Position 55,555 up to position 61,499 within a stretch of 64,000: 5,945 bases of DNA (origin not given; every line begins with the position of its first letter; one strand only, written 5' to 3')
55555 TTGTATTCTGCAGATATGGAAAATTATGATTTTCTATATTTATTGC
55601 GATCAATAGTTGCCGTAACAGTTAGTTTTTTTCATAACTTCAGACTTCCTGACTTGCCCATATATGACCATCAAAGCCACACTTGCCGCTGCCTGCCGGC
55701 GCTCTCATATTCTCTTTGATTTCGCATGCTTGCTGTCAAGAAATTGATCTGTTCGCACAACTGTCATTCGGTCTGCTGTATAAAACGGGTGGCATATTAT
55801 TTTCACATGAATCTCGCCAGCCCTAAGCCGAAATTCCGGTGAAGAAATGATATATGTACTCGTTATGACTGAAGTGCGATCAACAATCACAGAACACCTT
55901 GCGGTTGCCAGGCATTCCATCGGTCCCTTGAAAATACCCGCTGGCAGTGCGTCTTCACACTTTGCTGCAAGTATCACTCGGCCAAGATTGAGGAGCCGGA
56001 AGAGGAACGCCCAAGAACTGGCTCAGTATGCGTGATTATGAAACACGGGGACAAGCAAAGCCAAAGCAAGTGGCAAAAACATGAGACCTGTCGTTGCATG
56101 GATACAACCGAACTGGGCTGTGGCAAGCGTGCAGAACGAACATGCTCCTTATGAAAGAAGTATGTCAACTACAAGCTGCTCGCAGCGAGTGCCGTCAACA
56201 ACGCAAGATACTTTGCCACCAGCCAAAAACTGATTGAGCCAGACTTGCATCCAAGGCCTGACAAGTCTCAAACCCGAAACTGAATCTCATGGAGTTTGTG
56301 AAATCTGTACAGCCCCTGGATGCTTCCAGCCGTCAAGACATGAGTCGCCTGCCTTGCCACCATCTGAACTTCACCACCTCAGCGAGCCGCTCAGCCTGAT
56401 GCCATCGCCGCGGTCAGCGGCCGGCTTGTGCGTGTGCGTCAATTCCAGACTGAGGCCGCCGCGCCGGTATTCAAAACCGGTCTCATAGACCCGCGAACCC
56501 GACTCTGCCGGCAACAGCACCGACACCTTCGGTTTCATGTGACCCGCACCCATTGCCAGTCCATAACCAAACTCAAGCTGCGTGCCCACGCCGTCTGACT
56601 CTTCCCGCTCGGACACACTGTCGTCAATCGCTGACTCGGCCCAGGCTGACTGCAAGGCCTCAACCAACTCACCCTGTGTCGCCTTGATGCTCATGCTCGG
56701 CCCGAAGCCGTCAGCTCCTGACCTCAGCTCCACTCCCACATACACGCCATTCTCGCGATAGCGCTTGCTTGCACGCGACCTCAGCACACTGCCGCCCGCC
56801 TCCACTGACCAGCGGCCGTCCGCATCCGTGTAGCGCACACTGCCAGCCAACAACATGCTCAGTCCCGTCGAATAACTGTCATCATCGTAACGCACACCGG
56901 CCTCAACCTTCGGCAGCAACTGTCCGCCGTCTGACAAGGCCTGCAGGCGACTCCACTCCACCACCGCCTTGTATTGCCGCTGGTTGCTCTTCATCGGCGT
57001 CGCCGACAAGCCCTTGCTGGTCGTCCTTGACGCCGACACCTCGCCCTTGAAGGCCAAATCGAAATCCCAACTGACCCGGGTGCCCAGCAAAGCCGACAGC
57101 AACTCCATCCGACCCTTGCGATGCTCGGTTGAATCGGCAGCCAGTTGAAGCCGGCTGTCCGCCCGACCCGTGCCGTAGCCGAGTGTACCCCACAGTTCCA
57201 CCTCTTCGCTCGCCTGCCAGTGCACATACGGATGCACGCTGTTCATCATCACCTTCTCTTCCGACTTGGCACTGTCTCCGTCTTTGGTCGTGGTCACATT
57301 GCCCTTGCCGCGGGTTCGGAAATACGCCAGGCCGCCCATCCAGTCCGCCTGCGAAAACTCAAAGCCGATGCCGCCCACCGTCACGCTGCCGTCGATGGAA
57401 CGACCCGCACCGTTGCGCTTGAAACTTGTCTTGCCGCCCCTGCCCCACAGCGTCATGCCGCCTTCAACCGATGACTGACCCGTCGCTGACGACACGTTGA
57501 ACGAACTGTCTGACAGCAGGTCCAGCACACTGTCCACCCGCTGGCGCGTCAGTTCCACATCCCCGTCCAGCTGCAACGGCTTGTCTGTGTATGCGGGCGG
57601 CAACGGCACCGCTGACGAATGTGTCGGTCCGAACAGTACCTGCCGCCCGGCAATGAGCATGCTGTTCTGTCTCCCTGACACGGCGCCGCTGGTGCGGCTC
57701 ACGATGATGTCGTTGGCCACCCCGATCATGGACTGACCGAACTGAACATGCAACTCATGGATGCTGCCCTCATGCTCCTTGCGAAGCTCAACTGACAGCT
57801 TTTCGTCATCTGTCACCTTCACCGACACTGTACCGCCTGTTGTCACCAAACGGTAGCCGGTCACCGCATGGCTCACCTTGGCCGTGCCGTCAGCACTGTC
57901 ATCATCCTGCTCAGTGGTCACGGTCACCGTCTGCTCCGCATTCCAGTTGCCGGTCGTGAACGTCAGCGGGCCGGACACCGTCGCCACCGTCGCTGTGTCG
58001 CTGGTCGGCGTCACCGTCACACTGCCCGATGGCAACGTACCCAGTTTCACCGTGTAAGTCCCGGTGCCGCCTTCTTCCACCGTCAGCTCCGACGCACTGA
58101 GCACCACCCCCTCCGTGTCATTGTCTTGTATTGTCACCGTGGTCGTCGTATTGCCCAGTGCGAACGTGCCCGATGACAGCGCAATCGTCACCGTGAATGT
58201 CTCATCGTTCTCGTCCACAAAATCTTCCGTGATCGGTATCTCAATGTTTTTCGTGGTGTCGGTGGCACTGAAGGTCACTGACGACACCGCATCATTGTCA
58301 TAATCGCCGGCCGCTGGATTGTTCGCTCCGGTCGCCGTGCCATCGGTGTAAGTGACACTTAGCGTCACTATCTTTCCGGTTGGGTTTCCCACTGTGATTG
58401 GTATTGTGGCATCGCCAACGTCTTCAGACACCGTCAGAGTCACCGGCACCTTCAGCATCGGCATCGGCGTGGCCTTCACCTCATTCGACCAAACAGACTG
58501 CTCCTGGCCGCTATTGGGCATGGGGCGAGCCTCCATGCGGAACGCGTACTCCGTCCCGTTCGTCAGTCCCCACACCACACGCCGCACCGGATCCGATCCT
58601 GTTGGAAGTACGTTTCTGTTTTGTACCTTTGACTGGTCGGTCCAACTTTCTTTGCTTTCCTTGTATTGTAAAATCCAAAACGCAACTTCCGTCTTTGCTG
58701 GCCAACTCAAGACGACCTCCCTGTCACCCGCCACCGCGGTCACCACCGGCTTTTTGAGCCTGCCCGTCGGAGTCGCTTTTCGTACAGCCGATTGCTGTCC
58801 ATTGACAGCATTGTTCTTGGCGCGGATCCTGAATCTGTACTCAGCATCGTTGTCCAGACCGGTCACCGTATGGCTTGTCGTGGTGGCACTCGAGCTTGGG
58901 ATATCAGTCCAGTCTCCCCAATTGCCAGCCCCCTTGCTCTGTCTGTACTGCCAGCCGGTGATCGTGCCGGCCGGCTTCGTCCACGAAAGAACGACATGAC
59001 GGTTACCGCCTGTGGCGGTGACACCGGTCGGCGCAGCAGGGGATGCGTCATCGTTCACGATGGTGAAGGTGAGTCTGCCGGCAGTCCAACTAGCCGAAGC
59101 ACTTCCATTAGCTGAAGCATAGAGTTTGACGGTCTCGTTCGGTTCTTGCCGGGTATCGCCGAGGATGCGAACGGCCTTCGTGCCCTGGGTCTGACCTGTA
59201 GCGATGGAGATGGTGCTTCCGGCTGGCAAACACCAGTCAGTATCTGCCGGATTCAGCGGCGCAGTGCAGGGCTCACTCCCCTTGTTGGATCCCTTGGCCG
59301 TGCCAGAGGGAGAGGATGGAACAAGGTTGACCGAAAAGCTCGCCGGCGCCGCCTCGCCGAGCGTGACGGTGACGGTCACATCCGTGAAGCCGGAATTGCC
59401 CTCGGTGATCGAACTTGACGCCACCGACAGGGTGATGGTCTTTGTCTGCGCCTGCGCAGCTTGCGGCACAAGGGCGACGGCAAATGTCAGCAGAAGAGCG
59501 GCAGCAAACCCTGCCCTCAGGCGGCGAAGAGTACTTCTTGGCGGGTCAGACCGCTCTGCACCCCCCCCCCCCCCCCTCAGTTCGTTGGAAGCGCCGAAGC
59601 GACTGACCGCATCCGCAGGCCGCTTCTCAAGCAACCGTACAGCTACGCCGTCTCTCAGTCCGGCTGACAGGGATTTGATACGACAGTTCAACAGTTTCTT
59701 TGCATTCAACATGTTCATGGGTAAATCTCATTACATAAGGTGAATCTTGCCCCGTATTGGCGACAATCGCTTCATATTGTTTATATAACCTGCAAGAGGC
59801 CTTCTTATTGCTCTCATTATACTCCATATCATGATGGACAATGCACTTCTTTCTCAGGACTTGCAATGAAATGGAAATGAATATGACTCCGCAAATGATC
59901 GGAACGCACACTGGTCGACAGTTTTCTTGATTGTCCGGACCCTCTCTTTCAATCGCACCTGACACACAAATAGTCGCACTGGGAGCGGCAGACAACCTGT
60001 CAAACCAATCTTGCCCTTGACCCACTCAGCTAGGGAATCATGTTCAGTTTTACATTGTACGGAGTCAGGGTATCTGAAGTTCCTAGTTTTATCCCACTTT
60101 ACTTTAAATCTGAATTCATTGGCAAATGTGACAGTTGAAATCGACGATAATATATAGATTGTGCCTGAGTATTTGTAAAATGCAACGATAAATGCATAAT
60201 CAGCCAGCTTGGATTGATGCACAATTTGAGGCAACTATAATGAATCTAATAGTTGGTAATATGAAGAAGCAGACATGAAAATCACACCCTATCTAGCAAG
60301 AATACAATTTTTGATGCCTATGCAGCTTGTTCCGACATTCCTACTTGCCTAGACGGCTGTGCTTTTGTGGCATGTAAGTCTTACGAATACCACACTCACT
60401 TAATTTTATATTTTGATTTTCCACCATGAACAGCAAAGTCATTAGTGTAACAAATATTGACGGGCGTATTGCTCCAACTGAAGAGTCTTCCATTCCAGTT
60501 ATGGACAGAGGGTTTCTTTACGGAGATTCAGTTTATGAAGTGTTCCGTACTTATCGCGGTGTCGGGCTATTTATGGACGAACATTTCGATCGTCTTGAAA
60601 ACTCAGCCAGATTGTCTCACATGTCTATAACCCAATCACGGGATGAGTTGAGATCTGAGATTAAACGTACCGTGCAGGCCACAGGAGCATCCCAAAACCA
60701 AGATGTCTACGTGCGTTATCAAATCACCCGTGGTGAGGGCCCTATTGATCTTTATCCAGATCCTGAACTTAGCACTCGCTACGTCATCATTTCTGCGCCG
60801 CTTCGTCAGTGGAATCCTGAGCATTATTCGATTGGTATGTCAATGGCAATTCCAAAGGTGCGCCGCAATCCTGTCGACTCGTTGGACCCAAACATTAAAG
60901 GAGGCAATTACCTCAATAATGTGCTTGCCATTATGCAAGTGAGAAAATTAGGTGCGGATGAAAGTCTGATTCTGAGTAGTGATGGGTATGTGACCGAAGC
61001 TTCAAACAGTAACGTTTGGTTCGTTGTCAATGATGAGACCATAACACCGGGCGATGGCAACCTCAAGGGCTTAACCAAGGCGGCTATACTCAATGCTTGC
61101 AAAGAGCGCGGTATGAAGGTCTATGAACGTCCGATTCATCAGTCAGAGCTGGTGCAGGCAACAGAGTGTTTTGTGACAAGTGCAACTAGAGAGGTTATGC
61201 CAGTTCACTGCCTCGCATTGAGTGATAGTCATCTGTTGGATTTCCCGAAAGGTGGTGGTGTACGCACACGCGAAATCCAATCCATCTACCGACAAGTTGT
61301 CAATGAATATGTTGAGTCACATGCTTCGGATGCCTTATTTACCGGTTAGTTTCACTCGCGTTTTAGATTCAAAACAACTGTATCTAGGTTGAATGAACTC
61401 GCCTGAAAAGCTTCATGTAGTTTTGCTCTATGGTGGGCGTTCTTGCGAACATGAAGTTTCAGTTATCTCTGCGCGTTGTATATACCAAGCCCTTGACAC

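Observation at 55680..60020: A ~4.3-kb insertion of ~63% GC carrying only one giant surface protein gene, dropped into a ~40% GC chromosome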

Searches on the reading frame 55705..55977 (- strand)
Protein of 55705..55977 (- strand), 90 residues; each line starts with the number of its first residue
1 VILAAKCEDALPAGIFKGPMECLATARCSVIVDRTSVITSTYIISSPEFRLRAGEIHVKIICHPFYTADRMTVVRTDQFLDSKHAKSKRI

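Call 5: search_protein_families(library=pfam, proteins=[window:55705-55977:-], max_evalue=0.01)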
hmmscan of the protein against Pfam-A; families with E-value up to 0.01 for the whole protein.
window:55705-55977:- (90 aa): 1 family
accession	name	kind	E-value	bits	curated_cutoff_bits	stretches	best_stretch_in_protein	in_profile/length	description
PF01197.23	Ribosomal_L31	-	0.0095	16.6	27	0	33-75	19-53/65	Ribosomal protein L31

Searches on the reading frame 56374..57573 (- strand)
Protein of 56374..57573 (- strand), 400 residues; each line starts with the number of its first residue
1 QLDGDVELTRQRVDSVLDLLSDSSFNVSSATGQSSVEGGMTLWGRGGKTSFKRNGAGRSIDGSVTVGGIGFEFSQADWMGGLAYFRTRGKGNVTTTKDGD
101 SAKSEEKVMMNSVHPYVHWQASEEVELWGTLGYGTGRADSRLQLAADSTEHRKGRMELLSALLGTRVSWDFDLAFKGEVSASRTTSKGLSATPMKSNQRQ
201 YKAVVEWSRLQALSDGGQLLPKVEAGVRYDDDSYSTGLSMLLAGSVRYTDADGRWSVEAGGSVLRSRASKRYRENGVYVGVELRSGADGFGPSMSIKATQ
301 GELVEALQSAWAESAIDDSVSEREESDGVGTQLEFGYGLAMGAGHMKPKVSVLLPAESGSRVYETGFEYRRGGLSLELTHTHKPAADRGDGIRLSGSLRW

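Call 59: search_solved_structures(query=A5, max_evalue=1)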
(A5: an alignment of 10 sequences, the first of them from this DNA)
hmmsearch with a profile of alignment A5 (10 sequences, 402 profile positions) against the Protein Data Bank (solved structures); distinct sequences matched with E-value up to 1: 1.
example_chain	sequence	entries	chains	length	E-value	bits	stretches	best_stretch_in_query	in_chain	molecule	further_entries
4qyj_A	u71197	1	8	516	0.62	11.9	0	253-368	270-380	Aldehyde dehydrogenase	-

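Call 60: search_protein_families(library=pfam, alignment_id=A5, max_evalue=0.01)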
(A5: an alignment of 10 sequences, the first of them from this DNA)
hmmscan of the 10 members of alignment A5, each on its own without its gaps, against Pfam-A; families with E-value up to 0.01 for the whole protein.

A. member 1, seq(400 aa): 0 families

B. families by the number of members that match (of 10 scanned): 1 family
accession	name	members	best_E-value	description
PF03797.25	Autotransporter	6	2.6e-14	Autotransporter beta-domain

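Call 83: search_protein_representatives(protein=window:56374-57573:-)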
Query: 400 residues. Proteins with E-value up to 0.001 (for the whole library): 3662; up to 1e-10: 1636; up to 1e-30: 9. The best 150 are listed.
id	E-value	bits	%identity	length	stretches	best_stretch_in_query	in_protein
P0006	1.4e-249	844.1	98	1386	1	1-400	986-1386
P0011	7.3e-244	825.2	96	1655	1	2-400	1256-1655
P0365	7.7e-205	696.8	81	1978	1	2-400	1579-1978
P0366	7.7e-157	538.8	65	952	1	3-400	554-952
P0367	4.0e-148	510.1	61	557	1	2-400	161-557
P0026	5.0e-51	190.5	36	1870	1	4-400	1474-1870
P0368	6.7e-48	180.2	35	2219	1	13-400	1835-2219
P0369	3.6e-31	125.1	31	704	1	17-400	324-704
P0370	3.6e-31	125.1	31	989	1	18-400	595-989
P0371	1.5e-30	123.0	29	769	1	3-400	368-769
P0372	1.7e-30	122.9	29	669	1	2-400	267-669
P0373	1.9e-30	122.7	31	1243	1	15-400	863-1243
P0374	4.8e-30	121.4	33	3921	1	18-344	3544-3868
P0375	4.0e-29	118.4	29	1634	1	15-346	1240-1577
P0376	6.2e-29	117.8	31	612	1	19-351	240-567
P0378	1.4e-28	116.6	32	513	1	13-341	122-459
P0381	5.5e-28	114.6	32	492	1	11-316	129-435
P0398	8.2e-26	107.5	29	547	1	17-400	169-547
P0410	4.7e-25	105.0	28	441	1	14-313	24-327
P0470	1.5e-22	96.7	31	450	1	35-400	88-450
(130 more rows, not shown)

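Call 84: search_protein_families(library=pfam, proteins=[P0369, P0371, P0372, P0376, P0378, P0381, P0398, P0410, P0367, P0470], max_evalue=0.001)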
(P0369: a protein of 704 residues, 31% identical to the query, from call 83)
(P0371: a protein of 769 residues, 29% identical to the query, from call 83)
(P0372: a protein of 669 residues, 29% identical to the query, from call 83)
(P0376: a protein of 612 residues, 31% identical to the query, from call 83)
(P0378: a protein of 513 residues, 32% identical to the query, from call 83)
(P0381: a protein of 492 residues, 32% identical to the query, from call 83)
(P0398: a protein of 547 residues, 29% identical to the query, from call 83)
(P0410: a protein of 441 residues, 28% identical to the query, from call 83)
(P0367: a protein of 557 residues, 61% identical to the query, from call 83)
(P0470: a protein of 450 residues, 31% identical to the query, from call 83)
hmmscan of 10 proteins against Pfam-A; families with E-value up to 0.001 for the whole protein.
P0369 (704 aa): 0 families

P0371 (769 aa): 7 families
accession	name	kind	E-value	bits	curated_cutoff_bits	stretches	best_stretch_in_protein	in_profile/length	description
PF00041.27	fn3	-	1.4e-34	118.6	25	3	195-279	6-82/84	Fibronectin type III domain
PF25788.1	Ig_Rha78A_N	-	1.9e-21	76.7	27.4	3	202-282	17-101/105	Rha78A-like, N-terminal immunoglobulin domain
PF25059.1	FN3_DSCAM-DSCAML_C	-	4.6e-12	46.5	39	0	203-273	4-72/89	DSCAM/DSCAML C-terminal Fn3-like domain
PF16656.11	Pur_ac_phosph_N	-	1.1e-10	42.3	30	0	190-282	1-93/93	Purple acid Phosphatase, N-terminal domain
PF14292.12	SusE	-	4.1e-07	30.6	25.2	0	185-237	15-66/106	SusE outer membrane protein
PF00754.31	F5_F8_type_C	-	1.2e-06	29.1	28.2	0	144-276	2-123/127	F5/8 type C domain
PF22633.2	F5_F8_type_C_2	-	2.2e-05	25.4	27.8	0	205-259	35-87/91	NedA-like, galactose-binding domain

P0372 (669 aa): 4 families
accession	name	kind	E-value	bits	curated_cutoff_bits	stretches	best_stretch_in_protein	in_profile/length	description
PF13753.12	SWM_repeat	-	1.2e-27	96.4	27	1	82-157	4-84/86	Putative flagellar system-associated repeat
PF03797.25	Autotransporter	-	6.3e-10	39.7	26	1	310-401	3-95/255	Autotransporter beta-domain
PF13505.12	OMP_b-brl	-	0.00042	21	28.7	0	285-422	4-135/175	Outer membrane protein beta-barrel domain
PF13205.12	Big_5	-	0.00058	21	23.6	0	93-166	22-92/105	Bacterial Ig-like domain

P0376 (612 aa): 1 family
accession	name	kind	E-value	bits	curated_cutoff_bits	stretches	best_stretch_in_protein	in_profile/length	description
PF03797.25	Autotransporter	-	1.7e-07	31.7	26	1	260-357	1-99/255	Autotransporter beta-domain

P0378 (513 aa): 1 family
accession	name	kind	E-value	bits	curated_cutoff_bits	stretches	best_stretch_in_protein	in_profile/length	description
PF03160.20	Calx-beta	-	1.4e-07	32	27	1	2-56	63-119/119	Calx-beta domain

P0381 (492 aa): 1 family
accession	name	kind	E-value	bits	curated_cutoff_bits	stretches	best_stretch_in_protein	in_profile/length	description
PF13505.12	OMP_b-brl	-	5.4e-05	23.9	28.7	0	138-254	4-115/175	Outer membrane protein beta-barrel domain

P0398 (547 aa): 1 family
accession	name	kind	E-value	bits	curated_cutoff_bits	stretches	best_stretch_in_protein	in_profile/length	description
PF03797.25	Autotransporter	-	1.7e-12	48.1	26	1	193-284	1-94/255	Autotransporter beta-domain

P0410 (441 aa): 2 families
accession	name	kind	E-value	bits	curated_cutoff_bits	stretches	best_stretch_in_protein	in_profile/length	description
PF03797.25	Autotransporter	-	5.9e-12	46.3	26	1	52-249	1-206/255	Autotransporter beta-domain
PF13505.12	OMP_b-brl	-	0.00029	21.5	28.7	0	54-166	26-134/175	Outer membrane protein beta-barrel domain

P0367 (557 aa): 0 families

P0470 (450 aa): 0 families

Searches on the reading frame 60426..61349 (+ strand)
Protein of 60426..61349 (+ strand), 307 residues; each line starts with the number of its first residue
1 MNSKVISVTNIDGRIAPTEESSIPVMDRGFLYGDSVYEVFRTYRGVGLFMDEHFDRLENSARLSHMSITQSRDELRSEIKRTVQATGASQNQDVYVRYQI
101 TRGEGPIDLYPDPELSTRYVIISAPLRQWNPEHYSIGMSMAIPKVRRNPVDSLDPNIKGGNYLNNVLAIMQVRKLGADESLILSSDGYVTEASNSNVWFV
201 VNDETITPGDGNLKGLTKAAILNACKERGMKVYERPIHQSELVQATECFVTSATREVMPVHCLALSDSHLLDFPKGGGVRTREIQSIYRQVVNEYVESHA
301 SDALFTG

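Call 5: search_protein_families(library=pfam, proteins=[window:60426-61349:+], max_evalue=0.01)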
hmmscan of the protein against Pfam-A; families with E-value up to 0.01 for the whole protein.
window:60426-61349:+ (307 aa): 1 family
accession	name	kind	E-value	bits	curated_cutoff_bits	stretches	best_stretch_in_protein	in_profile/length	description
PF01063.24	Aminotran_4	-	5.1e-51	174.1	28.5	1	36-261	2-221/223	Amino-transferase class IV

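Call 12: find_encoding_contigs(protein=window:60426-61349:+, flank=10000, max_places=10)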
Protein window:60426-61349:+ (307 aa): no gene with exactly this product is on record in the collection.
